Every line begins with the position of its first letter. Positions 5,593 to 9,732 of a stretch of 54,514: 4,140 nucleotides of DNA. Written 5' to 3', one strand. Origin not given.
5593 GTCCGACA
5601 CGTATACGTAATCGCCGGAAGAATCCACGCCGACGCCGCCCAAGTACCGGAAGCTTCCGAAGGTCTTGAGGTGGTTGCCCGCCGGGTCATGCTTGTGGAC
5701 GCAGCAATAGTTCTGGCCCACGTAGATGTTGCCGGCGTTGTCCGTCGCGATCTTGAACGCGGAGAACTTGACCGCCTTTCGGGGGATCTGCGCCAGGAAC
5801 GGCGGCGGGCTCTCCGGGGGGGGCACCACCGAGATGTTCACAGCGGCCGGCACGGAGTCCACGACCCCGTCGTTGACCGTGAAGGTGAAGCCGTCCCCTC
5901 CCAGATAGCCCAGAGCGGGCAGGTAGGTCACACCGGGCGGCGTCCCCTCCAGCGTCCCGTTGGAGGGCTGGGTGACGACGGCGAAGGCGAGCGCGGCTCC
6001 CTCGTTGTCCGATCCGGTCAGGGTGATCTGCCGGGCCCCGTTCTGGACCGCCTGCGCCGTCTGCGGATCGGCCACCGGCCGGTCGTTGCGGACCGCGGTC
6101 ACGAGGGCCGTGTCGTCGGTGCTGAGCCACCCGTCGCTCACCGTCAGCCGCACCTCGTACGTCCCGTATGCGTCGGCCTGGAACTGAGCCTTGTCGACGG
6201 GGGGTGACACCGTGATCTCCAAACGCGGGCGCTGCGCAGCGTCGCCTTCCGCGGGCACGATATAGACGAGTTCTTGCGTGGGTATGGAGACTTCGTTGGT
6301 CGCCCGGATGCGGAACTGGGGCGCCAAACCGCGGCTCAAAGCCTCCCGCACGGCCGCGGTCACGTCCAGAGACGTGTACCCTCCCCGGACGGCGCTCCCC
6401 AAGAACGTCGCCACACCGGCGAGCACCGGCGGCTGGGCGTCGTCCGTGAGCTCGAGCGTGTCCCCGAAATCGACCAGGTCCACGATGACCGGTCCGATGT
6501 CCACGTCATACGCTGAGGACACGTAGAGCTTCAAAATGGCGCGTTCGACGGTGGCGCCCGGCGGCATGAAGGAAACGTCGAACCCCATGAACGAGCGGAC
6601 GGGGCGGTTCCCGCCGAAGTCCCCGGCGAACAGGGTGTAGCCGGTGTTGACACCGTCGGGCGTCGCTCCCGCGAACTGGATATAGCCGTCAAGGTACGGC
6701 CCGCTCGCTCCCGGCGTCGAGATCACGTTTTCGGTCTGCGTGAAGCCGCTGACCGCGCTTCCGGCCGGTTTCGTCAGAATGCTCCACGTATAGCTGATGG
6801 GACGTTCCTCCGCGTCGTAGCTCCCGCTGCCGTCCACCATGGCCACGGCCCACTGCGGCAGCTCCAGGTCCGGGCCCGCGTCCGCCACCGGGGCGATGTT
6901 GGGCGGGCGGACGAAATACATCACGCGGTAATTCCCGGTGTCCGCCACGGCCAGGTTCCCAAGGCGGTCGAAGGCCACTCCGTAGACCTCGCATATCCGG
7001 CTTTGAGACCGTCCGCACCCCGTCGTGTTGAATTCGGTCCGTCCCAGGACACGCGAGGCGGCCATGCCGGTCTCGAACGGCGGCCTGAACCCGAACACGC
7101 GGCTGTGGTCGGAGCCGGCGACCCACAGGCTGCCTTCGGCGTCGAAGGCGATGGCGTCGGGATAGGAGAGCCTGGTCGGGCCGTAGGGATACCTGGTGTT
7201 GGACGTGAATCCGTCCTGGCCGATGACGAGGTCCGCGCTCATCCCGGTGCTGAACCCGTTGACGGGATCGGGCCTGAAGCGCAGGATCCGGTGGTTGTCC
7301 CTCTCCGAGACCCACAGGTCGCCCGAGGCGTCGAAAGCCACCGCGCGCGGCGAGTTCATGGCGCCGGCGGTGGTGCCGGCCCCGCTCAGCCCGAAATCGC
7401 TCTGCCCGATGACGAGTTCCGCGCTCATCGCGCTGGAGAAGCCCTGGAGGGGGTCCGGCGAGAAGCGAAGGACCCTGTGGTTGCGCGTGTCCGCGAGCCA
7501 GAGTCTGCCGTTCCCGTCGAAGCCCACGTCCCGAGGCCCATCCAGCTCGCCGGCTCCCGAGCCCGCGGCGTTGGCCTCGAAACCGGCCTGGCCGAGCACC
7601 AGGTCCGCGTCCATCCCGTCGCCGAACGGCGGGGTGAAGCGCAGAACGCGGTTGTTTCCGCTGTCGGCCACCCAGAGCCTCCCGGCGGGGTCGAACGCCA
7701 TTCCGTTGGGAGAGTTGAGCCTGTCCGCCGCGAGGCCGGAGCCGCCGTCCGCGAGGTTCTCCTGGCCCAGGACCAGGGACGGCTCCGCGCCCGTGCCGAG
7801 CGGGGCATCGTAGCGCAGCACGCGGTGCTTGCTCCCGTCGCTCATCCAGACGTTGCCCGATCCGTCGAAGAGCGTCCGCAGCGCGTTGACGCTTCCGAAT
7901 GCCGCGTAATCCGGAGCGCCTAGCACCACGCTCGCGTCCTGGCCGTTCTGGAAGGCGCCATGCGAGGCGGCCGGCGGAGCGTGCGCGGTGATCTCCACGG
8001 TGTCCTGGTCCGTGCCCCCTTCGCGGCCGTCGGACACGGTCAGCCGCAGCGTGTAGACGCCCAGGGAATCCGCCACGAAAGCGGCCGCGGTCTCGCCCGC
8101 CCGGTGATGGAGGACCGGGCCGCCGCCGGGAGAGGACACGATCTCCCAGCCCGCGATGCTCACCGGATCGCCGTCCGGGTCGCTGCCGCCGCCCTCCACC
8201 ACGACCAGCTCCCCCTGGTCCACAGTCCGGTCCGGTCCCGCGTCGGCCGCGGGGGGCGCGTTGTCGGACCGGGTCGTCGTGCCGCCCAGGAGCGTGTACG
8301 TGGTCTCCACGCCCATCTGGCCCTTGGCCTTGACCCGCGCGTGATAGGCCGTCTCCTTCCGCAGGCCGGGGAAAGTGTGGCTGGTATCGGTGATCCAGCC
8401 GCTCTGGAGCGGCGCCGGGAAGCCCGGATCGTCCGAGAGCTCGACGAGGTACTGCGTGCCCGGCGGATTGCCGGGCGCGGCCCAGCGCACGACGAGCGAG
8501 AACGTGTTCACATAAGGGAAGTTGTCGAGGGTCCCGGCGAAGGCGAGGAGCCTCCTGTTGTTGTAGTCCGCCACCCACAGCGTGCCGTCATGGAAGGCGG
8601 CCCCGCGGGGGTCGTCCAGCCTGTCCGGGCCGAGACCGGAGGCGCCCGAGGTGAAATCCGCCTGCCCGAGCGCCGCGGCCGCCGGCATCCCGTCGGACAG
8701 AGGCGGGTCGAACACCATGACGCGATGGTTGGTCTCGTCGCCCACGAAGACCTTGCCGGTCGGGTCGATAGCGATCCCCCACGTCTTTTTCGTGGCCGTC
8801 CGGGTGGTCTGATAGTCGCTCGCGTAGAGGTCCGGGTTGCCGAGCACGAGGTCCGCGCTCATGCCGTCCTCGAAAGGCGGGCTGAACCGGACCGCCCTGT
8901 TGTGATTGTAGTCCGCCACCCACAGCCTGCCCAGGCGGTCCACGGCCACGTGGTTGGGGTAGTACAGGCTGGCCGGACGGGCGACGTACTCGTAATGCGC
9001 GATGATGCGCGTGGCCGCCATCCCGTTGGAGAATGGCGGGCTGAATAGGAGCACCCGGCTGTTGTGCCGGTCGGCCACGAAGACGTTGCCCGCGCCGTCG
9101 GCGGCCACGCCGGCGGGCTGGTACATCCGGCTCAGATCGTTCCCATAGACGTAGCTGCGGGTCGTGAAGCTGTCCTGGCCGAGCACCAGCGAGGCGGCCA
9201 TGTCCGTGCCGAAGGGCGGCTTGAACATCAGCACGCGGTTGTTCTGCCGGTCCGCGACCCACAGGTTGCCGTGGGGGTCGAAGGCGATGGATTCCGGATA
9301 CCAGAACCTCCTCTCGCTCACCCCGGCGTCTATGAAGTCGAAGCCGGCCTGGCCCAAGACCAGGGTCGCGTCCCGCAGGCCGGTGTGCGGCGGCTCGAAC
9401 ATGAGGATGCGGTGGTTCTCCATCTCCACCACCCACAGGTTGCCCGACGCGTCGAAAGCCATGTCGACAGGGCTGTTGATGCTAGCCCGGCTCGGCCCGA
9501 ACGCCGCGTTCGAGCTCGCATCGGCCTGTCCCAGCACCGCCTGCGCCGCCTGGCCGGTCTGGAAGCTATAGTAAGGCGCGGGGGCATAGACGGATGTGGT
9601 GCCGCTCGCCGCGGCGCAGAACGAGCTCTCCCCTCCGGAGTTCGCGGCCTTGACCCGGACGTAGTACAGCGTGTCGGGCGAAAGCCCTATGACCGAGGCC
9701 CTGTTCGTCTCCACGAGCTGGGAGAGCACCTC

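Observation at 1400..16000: About 6.3-kb (~2,100-aa) tandem super-repeat inside the giant gene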

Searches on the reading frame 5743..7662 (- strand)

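Call 13: search_protein_families(library=pfam, proteins=[window:5743-7662:-], max_evalue=0.001)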
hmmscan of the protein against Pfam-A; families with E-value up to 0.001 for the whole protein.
window:5743-7662:- (640 aa): 9 families
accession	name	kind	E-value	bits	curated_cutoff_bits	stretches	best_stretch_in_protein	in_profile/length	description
PF01436.27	NHL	-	3.3e-20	71.5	20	2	40-67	1-28/28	NHL repeat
PF17963.7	Big_9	-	9.6e-12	46.1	23.6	1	526-610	1-88/89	Bacterial Ig domain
PF08450.18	SGL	-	1.4e-06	28.5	26.3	0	162-194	179-212/246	SMP-30/Gluconolactonase/LRE-like region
PF17803.7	Cadherin_4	-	1.6e-05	25.7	25.1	1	522-574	8-64/71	Bacterial cadherin-like domain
PF18911.6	PKD_4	-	3.4e-05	24.3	27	0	255-294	1-40/85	PKD domain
PF17892.7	Cadherin_5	-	3.8e-05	23.9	26.5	1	526-612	2-97/98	Cadherin-like domain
PF24517.2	CBM96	-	0.00018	21.8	26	1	355-459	40-144/164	Carbohydrate-binding module family 96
PF07494.17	Reg_prop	-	0.00052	20.3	20.4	0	170-184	9-23/24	Two component regulator propeller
PF22352.2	K319L-like_PKD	-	0.00065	20.1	27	0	263-323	2-62/84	K319L-like, PKD domain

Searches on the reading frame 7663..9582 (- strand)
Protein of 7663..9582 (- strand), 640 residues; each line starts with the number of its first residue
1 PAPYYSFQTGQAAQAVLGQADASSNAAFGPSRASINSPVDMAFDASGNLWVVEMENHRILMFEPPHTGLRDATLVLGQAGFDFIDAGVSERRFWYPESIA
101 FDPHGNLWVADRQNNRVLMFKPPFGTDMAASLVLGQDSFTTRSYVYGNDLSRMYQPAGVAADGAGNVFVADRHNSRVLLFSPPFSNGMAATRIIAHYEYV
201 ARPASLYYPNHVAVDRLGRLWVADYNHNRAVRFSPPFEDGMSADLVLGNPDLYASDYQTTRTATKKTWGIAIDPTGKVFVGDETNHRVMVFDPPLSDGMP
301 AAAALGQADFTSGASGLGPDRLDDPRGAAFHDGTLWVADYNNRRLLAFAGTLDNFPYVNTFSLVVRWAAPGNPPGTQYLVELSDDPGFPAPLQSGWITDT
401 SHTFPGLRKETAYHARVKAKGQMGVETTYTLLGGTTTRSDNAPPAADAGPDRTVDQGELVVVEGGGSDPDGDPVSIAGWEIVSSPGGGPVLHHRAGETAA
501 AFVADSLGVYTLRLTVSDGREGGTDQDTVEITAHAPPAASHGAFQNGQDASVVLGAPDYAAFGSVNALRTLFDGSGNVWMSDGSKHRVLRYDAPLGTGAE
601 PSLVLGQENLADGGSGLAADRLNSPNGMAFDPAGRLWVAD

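Call 13: search_protein_families(library=pfam, proteins=[window:7663-9582:-], max_evalue=0.001)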
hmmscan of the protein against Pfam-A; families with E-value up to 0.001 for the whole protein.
window:7663-9582:- (640 aa): 13 families
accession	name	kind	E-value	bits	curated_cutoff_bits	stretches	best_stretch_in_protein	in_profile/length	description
PF01436.27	NHL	-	9.1e-41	136.4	20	4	93-118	1-26/28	NHL repeat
PF08450.18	SGL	-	4.1e-13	49.9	26.3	1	154-349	40-211/246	SMP-30/Gluconolactonase/LRE-like region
PF07494.17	Reg_prop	-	3.7e-10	39.2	20.4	0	98-110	9-21/24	Two component regulator propeller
PF06739.17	SBBP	-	4.7e-10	39.7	20.5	0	155-170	14-29/38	Beta-propeller repeat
PF23500.1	DUF7133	-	9.4e-10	38.8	27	0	34-56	25-47/385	Domain of unknown function (DUF7133)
PF13449.12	Phytase-like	-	1.8e-07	31.8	27.6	0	92-123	66-97/284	Esterase-like activity of phytase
PF25021.1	TEN_NHL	-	4.7e-07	29.5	27.1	0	602-640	122-159/357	Teneurin NHL domain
PF00041.27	fn3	-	3e-06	27.8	25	1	359-425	12-74/84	Fibronectin type III domain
PF22352.2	K319L-like_PKD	-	5e-06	26.9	27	1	448-532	1-83/84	K319L-like, PKD domain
PF18911.6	PKD_4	-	9e-06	26.1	27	1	441-532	1-84/85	PKD domain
PF20067.5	SSL_N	-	1.6e-05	25.1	18.9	0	96-111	23-38/46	Strictosidine synthase-like, N-terminal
PF05787.19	PhoX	-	2.4e-05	24.2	24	0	618-639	424-445/515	Alkaline phosphatase PhoX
PF17963.7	Big_9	-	2.5e-05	25.5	23.6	1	441-532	1-89/89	Bacterial Ig domain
